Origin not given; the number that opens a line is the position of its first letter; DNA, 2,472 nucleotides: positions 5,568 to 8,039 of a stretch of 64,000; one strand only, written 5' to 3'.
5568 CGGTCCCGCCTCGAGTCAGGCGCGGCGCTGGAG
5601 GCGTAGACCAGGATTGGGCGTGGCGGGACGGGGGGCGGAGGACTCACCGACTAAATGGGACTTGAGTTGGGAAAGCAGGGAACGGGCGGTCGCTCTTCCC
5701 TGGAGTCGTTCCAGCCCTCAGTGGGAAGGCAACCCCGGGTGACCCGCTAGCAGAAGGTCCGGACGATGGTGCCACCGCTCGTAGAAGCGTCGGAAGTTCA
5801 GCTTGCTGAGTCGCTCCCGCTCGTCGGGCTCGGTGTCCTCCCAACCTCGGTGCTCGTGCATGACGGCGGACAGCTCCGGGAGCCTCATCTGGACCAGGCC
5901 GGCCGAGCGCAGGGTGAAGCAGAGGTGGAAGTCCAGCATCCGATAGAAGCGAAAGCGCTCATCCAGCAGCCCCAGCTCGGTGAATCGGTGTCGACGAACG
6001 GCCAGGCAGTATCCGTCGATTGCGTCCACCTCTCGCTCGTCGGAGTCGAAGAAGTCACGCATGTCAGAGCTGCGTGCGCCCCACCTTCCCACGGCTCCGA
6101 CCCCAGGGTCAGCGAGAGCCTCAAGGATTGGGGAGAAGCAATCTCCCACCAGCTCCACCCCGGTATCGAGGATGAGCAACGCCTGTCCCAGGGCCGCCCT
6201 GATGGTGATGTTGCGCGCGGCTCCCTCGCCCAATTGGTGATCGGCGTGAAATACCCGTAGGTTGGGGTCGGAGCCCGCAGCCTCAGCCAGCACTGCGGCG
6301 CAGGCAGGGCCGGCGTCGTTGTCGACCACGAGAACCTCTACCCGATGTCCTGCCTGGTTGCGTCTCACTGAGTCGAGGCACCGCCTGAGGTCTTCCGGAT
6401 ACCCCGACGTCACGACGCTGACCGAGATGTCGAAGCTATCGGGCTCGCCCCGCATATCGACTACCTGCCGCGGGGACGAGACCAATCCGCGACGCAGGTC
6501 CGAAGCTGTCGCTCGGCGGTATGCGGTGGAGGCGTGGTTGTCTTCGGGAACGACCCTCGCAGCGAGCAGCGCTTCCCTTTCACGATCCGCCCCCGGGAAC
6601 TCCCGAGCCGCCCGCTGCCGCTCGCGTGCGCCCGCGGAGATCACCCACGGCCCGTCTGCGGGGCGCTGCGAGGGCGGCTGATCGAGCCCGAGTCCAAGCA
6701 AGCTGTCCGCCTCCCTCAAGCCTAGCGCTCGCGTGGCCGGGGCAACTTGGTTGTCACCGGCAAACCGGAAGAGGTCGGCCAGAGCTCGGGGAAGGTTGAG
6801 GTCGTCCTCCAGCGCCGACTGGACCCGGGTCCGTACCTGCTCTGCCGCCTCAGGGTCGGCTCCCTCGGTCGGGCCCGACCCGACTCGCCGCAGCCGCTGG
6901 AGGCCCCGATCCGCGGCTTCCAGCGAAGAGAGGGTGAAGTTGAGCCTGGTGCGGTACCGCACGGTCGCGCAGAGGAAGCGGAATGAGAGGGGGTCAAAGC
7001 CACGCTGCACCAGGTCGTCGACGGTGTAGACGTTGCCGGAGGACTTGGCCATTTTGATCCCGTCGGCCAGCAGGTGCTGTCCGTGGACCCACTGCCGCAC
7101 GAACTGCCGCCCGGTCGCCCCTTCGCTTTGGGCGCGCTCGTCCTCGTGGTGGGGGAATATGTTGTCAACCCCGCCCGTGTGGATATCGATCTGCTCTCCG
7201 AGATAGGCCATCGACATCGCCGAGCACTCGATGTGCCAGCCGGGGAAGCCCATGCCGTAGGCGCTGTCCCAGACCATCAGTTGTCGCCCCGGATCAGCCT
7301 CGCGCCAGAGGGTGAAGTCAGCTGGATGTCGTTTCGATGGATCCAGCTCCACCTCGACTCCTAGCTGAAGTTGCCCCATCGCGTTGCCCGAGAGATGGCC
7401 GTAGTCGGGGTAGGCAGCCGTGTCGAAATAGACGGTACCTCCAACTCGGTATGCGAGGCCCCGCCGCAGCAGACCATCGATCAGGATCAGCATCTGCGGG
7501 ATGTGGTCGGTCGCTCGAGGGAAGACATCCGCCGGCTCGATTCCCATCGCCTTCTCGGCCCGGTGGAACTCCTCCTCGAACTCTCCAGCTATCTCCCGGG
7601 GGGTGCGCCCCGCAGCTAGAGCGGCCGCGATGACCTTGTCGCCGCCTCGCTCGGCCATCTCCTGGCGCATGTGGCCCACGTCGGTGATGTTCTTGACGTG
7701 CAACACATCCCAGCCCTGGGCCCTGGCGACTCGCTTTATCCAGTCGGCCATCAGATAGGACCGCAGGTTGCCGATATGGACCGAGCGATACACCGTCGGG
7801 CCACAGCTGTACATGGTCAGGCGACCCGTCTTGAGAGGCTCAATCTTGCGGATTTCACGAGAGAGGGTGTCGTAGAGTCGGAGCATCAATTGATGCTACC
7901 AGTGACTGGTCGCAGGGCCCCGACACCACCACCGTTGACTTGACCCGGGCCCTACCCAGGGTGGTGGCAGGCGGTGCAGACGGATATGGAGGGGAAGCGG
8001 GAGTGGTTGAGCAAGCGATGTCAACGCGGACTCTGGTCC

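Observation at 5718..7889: Full-length cysteinyl-tRNA synthetase fused in frame to a GT2-like glycosyltransferase domain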

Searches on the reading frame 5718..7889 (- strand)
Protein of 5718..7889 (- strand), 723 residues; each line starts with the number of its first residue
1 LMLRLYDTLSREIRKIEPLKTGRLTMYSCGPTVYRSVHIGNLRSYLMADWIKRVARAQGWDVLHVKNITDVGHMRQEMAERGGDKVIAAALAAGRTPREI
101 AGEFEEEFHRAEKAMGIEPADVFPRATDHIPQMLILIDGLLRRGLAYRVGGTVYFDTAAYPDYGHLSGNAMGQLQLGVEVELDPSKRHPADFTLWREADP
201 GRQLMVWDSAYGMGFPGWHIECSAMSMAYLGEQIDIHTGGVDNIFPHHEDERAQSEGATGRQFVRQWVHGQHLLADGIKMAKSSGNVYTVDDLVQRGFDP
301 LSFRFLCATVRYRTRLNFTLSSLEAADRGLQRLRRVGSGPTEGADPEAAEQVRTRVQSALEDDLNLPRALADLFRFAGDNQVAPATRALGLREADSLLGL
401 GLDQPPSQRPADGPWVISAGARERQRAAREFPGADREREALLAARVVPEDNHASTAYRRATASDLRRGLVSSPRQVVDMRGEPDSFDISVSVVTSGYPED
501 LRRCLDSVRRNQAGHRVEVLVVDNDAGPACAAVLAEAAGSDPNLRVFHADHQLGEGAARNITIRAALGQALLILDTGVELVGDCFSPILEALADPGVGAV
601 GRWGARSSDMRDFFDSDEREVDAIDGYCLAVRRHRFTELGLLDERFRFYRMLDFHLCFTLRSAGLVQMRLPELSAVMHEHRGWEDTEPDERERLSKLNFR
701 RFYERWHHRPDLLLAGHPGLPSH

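Call 3: search_protein_families(library=pfam, proteins=[window:5718-7889:-], max_evalue=1)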
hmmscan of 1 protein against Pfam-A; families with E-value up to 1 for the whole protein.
window:5718-7889:- (723 aa): 10 families
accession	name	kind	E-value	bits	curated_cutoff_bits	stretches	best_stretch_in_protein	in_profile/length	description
PF01406.26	tRNA-synt_1e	-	1.3e-89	301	27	1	16-326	2-299/301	tRNA synthetases class I (C) catalytic domain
PF00535.33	Glycos_transf_2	-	8.5e-16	58.8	23.3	1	489-618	1-130/168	Glycosyl transferase family 2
PF09334.17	tRNA-synt_1g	-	2.2e-08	33.7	20.1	2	35-128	12-93/391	tRNA synthetases class I (M)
PF01921.24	tRNA-synt_1f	-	0.00013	21.4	27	2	26-77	25-76/360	tRNA synthetases class I (K)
PF00750.26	tRNA-synt_1d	-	0.002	17.6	23.3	1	30-72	28-70/349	tRNA synthetases class I (R), catalytic domain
PF09190.17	DALR_2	-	0.0084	17.1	22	1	355-378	1-24/57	DALR domain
PF00133.28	tRNA-synt_1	-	0.011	15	22.7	0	267-306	363-403/414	tRNA synthetases class I (I, L, M and V)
PF09782.14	NDUF_B6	-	0.15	12.8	27.9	0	250-280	7-35/128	NADH:ubiquinone oxidoreductase, NDUFB6/B17 subunit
PF10111.15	Glyco_tranf_2_2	-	0.18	11.7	27.3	0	629-659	168-198/276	Glycosyltransferase like family 2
PF00749.27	tRNA-synt_1c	-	0.32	10.3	23.4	1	102-148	50-96/314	tRNA synthetases class I (E and Q), catalytic domain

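Call 4: search_protein_families(library=ncbifam, proteins=[window:5718-7889:-], max_evalue=0.1)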
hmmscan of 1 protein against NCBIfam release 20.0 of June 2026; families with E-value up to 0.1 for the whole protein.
window:5718-7889:- (723 aa): 23 families
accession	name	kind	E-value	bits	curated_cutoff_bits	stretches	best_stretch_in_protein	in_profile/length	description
NF011108.0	PRK14536.1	equivalog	2.4e-122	409.2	780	2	1-334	1-334/490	cysteine--tRNA ligase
TIGR00435.1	cysS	equivalog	1.4e-106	357.4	340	1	3-459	1-465/466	cysteine--tRNA ligase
NF011107.0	PRK14534.1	equivalog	4.1e-75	253.6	744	1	1-326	1-326/481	cysteine--tRNA ligase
TIGR03447.1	mycothiol_MshC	equivalog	1.4e-64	218.4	485.1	1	2-382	17-387/411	cysteine--1-D-myo-inosityl 2-amino-2-deoxy-alpha-D-glucopyranoside ligase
TIGR00398.1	metG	equivalog_domain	4.6e-11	42.1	336.35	2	36-130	13-95/530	methionine--tRNA ligase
TIGR03965.1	mycofact_glyco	equivalog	5.7e-11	42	280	1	444-601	32-188/467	mycofactocin biosynthesis glycosyltransferase MftF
NF001100.0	PRK00133.1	equivalog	2.1e-06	26.6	587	1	35-118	18-90/676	methionine--tRNA ligase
NF009687.0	PRK13208.1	equivalog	3.3e-06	25.6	738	2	31-64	47-80/801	valine--tRNA ligase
NF041875.1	EPS_EpsD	equivalog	5e-06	26.1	370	1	490-585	3-97/325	exopolysaccharide biosynthesis glycosyltransferase EpsD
NF008900.0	PRK12267.1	equivalog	9e-06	24.4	598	1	33-129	13-99/648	methionine--tRNA ligase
TIGR04242.1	nodulat_NodC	equivalog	7e-05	22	550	1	455-600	19-164/395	chitooligosaccharide synthase NodC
NF008957.0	PRK12300.1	subfamily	0.00013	20.1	677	0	273-336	620-683/946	leucine--tRNA ligase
TIGR00467.1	lysS_arch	equivalog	0.00092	17.8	147.55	0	263-336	261-329/515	lysine--tRNA ligase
NF047683.1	TeichurnBiosyTuaG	equivalog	0.003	17.2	400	1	489-576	7-95/252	teichuronic acid biosynthesis protein TuaG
NF038299.1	EPS_HpsN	equivalog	0.0032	16.5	425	1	488-601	3-116/317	hormogonium polysaccharide biosynthesis glycosyltransferase HpsN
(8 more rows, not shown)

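Call 5: find_homologous_proteins(query=window:5718-7889:-, max_evalue=1e-10)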
Query window:5718-7889:- (723 aa): 8000 proteins with E <= 1e-10 among 8000 candidates; the best 120 are listed.
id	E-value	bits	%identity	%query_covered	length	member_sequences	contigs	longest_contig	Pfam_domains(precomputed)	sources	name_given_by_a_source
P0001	0.0e+0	1656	100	100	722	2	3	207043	PF09334.18,PF13641.13,PF01406.26,PF00535.33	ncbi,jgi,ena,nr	ncbi:MAG TPA: cysteine--tRNA ligase [Candidatus Dormibacteraeota bacterium]|nr:cysteine--tRNA ligase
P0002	0.0e+0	1369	83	100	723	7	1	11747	PF09334.18,PF01406.26,PF01921.25,PF00535.33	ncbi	-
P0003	0.0e+0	1241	75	100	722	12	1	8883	PF09334.18,PF01406.26,PF00133.29,PF00535.33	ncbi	ncbi:MAG: cysteine--tRNA ligase [Candidatus Dormibacteria bacterium]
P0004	0.0e+0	1209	74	99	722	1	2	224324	PF09334.18,PF01406.26,PF00535.33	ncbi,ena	-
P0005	0.0e+0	1208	73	100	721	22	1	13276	PF09334.18,PF01406.26,PF00535.33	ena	-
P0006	0.0e+0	1206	74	98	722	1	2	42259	PF09334.18,PF01406.26,PF00535.33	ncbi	ncbi:MAG: cysteine--tRNA ligase [Candidatus Dormibacteria bacterium]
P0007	0.0e+0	1205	76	96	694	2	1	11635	PF09334.18,PF01406.26,PF00535.33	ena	-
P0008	0.0e+0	1189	71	100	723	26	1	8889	PF09334.18,PF01406.26,PF00535.33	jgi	jgi:cysteinyl-tRNA synthetase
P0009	0.0e+0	1180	71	99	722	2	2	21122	PF09334.18,PF01406.26,PF00535.33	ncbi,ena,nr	ncbi:MAG TPA: cysteine--tRNA ligase [Candidatus Nanopelagicaceae bacterium]|nr:cysteine--tRNA ligase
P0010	0.0e+0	1178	72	99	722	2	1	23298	PF09334.18,PF01406.26,PF00535.33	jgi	-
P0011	0.0e+0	1175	71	98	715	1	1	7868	PF09334.18,PF01406.26,PF00535.33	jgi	jgi:cysteinyl-tRNA synthetase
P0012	0.0e+0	1171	72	99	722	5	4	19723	PF09334.18,PF01406.26,PF00535.33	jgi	-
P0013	0.0e+0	1168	71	99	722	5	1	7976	PF09334.18,PF13641.13,PF01406.26,PF00535.33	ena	-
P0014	0.0e+0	1167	72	99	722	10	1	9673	PF09334.18,PF01406.26,PF00535.33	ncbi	ncbi:MAG: cysteine--tRNA ligase [Candidatus Dormibacteria bacterium]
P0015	0.0e+0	1144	73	95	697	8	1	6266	PF09334.18,PF01406.26,PF00535.33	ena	-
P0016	0.0e+0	1132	71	99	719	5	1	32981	PF09334.18,PF01406.26,PF00535.33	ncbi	-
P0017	0.0e+0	1126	69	99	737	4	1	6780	PF09334.18,PF01406.26,PF00535.33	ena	-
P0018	0.0e+0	1124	69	99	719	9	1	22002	PF09334.18,PF01406.26,PF00535.33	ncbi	-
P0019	0.0e+0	1122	68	99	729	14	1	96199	PF09334.18,PF01406.26,PF00535.33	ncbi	-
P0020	0.0e+0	1112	68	99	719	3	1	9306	PF09334.18,PF01406.26,PF00535.33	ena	-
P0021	0.0e+0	1111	68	99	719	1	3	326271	PF09334.18,PF01406.26,PF00535.33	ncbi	ncbi:MAG: cysteine--tRNA ligase [Candidatus Dormibacteria bacterium]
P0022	0.0e+0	1108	68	100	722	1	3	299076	PF09334.18,PF13641.13,PF01406.26,PF00535.33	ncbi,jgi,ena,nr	ncbi:MAG TPA: cysteine--tRNA ligase [Candidatus Dormibacteraeota bacterium]|nr:cysteine--tRNA ligase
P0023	0.0e+0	1103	67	99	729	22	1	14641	PF09334.18,PF01406.26,PF00535.33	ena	-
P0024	0.0e+0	1102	66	100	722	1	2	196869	PF09334.18,PF01406.26,PF00535.33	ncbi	ncbi:MAG: cysteine--tRNA ligase [Candidatus Dormibacteria bacterium]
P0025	0.0e+0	1099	68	99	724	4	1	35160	PF09334.18,PF01406.26,PF00535.33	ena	-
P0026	0.0e+0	1092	69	97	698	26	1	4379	PF09334.18,PF01406.26,PF00535.33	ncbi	-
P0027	0.0e+0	1091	66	98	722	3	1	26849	PF09334.18,PF13641.13,PF01406.26,PF00535.33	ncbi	ncbi:MAG: cysteine--tRNA ligase [Candidatus Dormiibacterota bacterium]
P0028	0.0e+0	1088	68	98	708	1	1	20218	PF09334.18,PF01406.26,PF00535.33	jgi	jgi:cysteinyl-tRNA synthetase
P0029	0.0e+0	1082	68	97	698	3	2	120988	PF09334.18,PF01406.26,PF00535.33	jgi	jgi:cysteinyl-tRNA synthetase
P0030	0.0e+0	1080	68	98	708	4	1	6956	PF09334.18,PF01406.26,PF00535.33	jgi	-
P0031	0.0e+0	1080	66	99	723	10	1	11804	PF09334.18,PF01406.26,PF00535.33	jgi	-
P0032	0.0e+0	1080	69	95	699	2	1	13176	PF09334.18,PF01406.26,PF00535.33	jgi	jgi:cysteinyl-tRNA synthetase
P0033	0.0e+0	1078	66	98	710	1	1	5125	PF09334.18,PF01406.26,PF00535.33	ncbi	ncbi:MAG TPA: cysteine--tRNA ligase, partial [Candidatus Dormibacteraeota bacterium]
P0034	0.0e+0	1075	67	97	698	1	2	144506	PF09334.18,PF01406.26,PF00535.33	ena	-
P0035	0.0e+0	1074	68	97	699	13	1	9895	PF09334.18,PF01406.26,PF00535.33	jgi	jgi:cysteinyl-tRNA synthetase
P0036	0.0e+0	1073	67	100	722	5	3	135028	PF09334.18,PF01406.26,PF00535.33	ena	-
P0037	0.0e+0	1066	68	97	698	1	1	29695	PF09334.18,PF01406.26,PF00535.33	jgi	jgi:cysteinyl-tRNA synthetase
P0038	0.0e+0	1066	67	99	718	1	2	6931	PF09334.18,PF01406.26,PF00535.33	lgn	-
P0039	0.0e+0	1065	66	100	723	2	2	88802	PF09334.18,PF01406.26,PF00535.33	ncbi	ncbi:MAG: cysteine--tRNA ligase [Candidatus Dormibacteria bacterium]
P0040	0.0e+0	1063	67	97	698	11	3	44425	PF09334.18,PF01406.26,PF00535.33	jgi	jgi:cysteinyl-tRNA synthetase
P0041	0.0e+0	1063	67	97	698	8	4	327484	PF09334.18,PF01406.26,PF00535.33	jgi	jgi:cysteinyl-tRNA synthetase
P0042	0.0e+0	1060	67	97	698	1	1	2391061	PF09334.18,PF01406.26,PF00535.33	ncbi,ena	-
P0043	0.0e+0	1059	66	98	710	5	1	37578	PF09334.18,PF01406.26,PF00535.33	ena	-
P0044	0.0e+0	1058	67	97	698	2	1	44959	PF09334.18,PF01406.26,PF00535.33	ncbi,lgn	-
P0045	0.0e+0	1057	66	99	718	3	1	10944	PF09334.18,PF01406.26,PF00535.33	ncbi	ncbi:MAG: cysteine--tRNA ligase [Candidatus Dormibacteria bacterium]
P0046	0.0e+0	1052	65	100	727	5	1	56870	PF09334.18,PF01406.26,PF00535.33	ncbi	-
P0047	0.0e+0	1049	65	98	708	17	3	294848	PF09334.18,PF01406.26,PF00535.33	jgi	jgi:cysteinyl-tRNA synthetase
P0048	0.0e+0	1046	65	98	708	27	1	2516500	PF09334.18,PF01406.26,PF00535.33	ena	-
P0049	0.0e+0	1029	64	99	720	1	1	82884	PF09334.18,PF01406.26,PF00535.33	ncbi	-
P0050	3.5e-293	993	62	99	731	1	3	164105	PF09334.18,PF01406.26,PF00535.33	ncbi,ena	-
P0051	1.5e-292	991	61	100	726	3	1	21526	PF01406.26,PF00535.33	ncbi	-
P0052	4.0e-281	953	59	100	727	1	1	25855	PF09334.18,PF01406.26,PF00535.33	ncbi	-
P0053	4.2e-280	949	60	99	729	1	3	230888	PF09334.18,PF01406.26,PF00535.33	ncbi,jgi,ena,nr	ncbi:MAG TPA: cysteine--tRNA ligase [Verrucomicrobiae bacterium]|nr:cysteine--tRNA ligase [Verrucomi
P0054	1.5e-276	938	60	100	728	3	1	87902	PF01406.26,PF00535.33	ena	-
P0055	4.0e-233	794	53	98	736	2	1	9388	PF09334.18,PF13641.13,PF01406.26,PF00535.33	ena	-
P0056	1.1e-230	786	53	98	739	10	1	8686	PF09334.18,PF13641.13,PF01406.26,PF00535.33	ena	-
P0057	1.1e-230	786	53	99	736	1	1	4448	PF13641.13,PF01406.26,PF00535.33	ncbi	ncbi:MAG: hypothetical protein NVSMB65_10300 [Chloroflexota bacterium]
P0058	1.7e-230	786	52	98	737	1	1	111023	PF09334.18,PF13641.13,PF01406.26,PF00535.33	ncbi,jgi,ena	-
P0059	2.8e-228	778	52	99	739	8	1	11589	PF09334.18,PF13641.13,PF01406.26,PF00535.33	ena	-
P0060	3.1e-228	778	53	98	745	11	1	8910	PF09334.18,PF01406.26,PF00535.33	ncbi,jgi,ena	-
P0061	4.2e-228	778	52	100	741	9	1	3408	PF09334.18,PF13641.13,PF01406.26,PF00535.33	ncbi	-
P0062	3.2e-227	775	53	98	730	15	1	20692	PF09334.18,PF13641.13,PF01406.26,PF00535.33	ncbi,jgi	-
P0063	8.4e-227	773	52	98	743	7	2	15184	PF09334.18,PF01406.26,PF00535.33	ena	-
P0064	3.5e-222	758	52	99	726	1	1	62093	PF09334.18,PF13641.13,PF01406.26,PF00535.33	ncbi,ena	-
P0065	4.9e-222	758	49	100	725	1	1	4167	PF09334.18,PF01406.26,PF01921.25,PF00535.33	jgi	-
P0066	9.0e-222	757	52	99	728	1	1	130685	PF09334.18,PF13641.13,PF01406.26,PF00535.33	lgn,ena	-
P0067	3.2e-221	755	51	99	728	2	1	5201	PF09334.18,PF01406.26,PF00535.33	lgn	-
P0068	9.1e-221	753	51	98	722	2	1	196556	PF01406.26,PF00535.33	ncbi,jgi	jgi:cysteinyl-tRNA synthetase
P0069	1.3e-220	753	50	99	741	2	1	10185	PF01406.26,PF23493.2,PF00535.33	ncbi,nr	ncbi:MAG: cysteine--tRNA ligase [Chloroflexi bacterium]|nr:cysteine--tRNA ligase [Chloroflexota bact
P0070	3.2e-220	752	50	99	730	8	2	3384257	PF09334.18,PF01406.26,PF01921.25,PF00535.33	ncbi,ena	-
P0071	4.0e-220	751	52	99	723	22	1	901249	PF09334.18,PF01406.26,PF00535.33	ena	-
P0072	2.2e-219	749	48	99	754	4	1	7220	PF09334.18,PF13641.13,PF01406.26,PF01921.25,PF00535.33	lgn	-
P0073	5.4e-219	747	51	99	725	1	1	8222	PF09334.18,PF13641.13,PF01406.26,PF00535.33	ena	-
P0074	6.4e-219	747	50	99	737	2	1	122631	PF09334.18,PF13641.13,PF01406.26,PF23493.2,PF01921.25,PF00535.33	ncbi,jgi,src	-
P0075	6.5e-219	747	51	98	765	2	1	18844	PF13641.13,PF01406.26,PF23493.2,PF00535.33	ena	-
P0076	1.5e-218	746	50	99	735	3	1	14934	PF01406.26,PF23493.2,PF01921.25,PF00535.33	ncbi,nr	ncbi:MAG TPA: cysteine--tRNA ligase [Chloroflexota bacterium]|nr:cysteine--tRNA ligase [Chloroflexot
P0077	8.8e-218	743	51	99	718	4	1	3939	PF09334.18,PF13641.13,PF01406.26,PF01921.25,PF00535.33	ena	-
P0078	9.6e-218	743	49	98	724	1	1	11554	PF01406.26,PF00535.33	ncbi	-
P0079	8.6e-217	740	50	98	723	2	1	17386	PF01406.26,PF00535.33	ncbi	ncbi:MAG: cysteine--tRNA ligase [Chloroflexota bacterium]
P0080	1.2e-216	740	50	99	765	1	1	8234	PF10111.15,PF01406.26,PF00535.33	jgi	jgi:cysteinyl-tRNA synthetase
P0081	1.2e-216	740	52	99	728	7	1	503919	PF09334.18,PF01406.26,PF00535.33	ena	-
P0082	1.3e-216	740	50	98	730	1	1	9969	PF01406.26,PF00535.33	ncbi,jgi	jgi:cysteinyl-tRNA synthetase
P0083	1.9e-216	739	49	99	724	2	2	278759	PF09334.18,PF01406.26,PF00535.33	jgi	jgi:cysteinyl-tRNA synthetase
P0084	8.4e-216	737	49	100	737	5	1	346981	PF09334.18,PF01406.26,PF00535.33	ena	-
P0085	1.5e-215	736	48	99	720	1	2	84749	PF13641.13,PF01406.26,PF00535.33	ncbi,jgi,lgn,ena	-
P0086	1.6e-215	736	52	95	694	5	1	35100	PF01406.26,PF00535.33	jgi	-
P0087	1.6e-215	736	50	99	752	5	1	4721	PF09334.18,PF13641.13,PF01406.26,PF00535.33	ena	-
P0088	2.2e-215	736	49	99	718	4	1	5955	PF09334.18,PF13641.13,PF01406.26,PF00535.33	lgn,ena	-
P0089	3.8e-215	735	50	99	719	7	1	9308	PF09334.18,PF10111.15,PF13641.13,PF01406.26,PF01921.25,PF00535.33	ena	-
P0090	5.4e-215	734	50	96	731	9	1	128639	PF09334.18,PF13641.13,PF01406.26,PF00535.33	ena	-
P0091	7.0e-215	734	51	99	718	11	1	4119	PF09334.18,PF10111.15,PF13641.13,PF01406.26,PF00535.33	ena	-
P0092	8.7e-215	734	49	99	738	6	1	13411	PF09334.18,PF01406.26,PF00535.33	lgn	-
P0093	1.0e-214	733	51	99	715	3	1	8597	PF09334.18,PF13641.13,PF01406.26,PF01921.25,PF00535.33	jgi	jgi:cysteinyl-tRNA synthetase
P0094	1.1e-214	733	50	98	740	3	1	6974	PF01406.26,PF00535.33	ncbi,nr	ncbi:MAG: cysteine--tRNA ligase [Chloroflexi bacterium]|nr:cysteine--tRNA ligase [Chloroflexota bact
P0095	1.7e-214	733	52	99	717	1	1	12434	PF09334.18,PF01406.26,PF23493.2,PF00535.33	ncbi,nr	ncbi:MAG TPA: cysteine--tRNA ligase [Dehalococcoidia bacterium]|nr:cysteine--tRNA ligase [Dehalococc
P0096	1.8e-214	733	51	99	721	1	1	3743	PF09334.18,PF13641.13,PF01406.26,PF01921.25,PF00535.33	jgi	-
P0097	3.3e-214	732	51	99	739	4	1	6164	PF09334.18,PF13641.13,PF01406.26,PF00535.33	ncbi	-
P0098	4.1e-214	731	50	99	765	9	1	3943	PF01406.26,PF23493.2,PF00535.33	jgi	jgi:cysteinyl-tRNA synthetase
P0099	5.7e-214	731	48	99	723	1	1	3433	PF13641.13,PF01406.26,PF00535.33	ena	-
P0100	5.7e-214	731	49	98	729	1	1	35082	PF13641.13,PF01406.26,PF00535.33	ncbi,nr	ncbi:MAG: cysteine--tRNA ligase [Chloroflexi bacterium]|nr:cysteine--tRNA ligase [Chloroflexota bact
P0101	1.5e-213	730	51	96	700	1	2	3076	PF09334.18,PF13641.13,PF01406.26,PF00535.33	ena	-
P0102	2.0e-213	729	49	98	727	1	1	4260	PF09334.18,PF01406.26,PF01921.25,PF00535.33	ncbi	-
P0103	4.6e-213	728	50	99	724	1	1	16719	PF09334.18,PF01406.26,PF00535.33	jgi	jgi:cysteinyl-tRNA synthetase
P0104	4.7e-213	728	48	99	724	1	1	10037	PF09334.18,PF13641.13,PF01406.26,PF00535.33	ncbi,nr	ncbi:MAG: cysteine--tRNA ligase [Dehalococcoidia bacterium]|nr:cysteine--tRNA ligase [Dehalococcoidi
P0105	5.4e-213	728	50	99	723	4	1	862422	PF09334.18,PF01406.26,PF00535.33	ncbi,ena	-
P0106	5.6e-213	728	48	99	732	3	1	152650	PF09334.18,PF13641.13,PF01406.26,PF01921.25,PF00535.33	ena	-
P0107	6.9e-213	727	49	99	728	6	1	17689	PF09334.18,PF13641.13,PF01406.26,PF01921.25,PF00535.33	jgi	-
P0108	1.2e-212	727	52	96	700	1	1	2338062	PF09334.18,PF01406.26,PF00535.33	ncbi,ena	-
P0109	1.2e-212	727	50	98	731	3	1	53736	PF01406.26,PF00535.33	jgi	jgi:cysteinyl-tRNA synthetase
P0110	1.4e-212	726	47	99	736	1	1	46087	PF09334.18,PF13641.13,PF01406.26,PF01921.25,PF00535.33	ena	-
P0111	2.6e-212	725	47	99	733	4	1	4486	PF09334.18,PF01406.26,PF00535.33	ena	-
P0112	3.3e-212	725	49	99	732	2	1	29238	PF09334.18,PF01406.26,PF23493.2,PF00535.33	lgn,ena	-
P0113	3.5e-212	725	49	99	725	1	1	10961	PF09334.18,PF13641.13,PF01406.26,PF00535.33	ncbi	ncbi:MAG: cysteine--tRNA ligase [Anaerolineae bacterium]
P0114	3.6e-212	725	50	99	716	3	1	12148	PF01406.26,PF23493.2,PF01921.25,PF00535.33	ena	-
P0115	3.7e-212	725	48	99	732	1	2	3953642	PF09334.18,PF13641.13,PF01406.26,PF01921.25,PF00535.33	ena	-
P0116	4.3e-212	725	49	99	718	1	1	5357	PF09334.18,PF10111.15,PF01406.26,PF01921.25,PF00535.33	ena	-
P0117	5.3e-212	724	50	99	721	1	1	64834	PF09334.18,PF13641.13,PF01406.26,PF00535.33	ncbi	ncbi:MAG: cysteine--tRNA ligase [Dehalococcoidia bacterium]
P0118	5.9e-212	724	49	99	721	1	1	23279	PF09334.18,PF13641.13,PF01406.26,PF00535.33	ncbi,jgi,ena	-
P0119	6.1e-212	724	48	99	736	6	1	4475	PF09334.18,PF01406.26,PF01921.25,PF00535.33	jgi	jgi:cysteinyl-tRNA synthetase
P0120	6.1e-212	724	51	99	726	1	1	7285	PF09334.18,PF13641.13,PF01406.26,PF01921.25,PF00535.33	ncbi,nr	ncbi:MAG: cysteine--tRNA ligase [Chloroflexi bacterium]|nr:cysteine--tRNA ligase [Chloroflexota bact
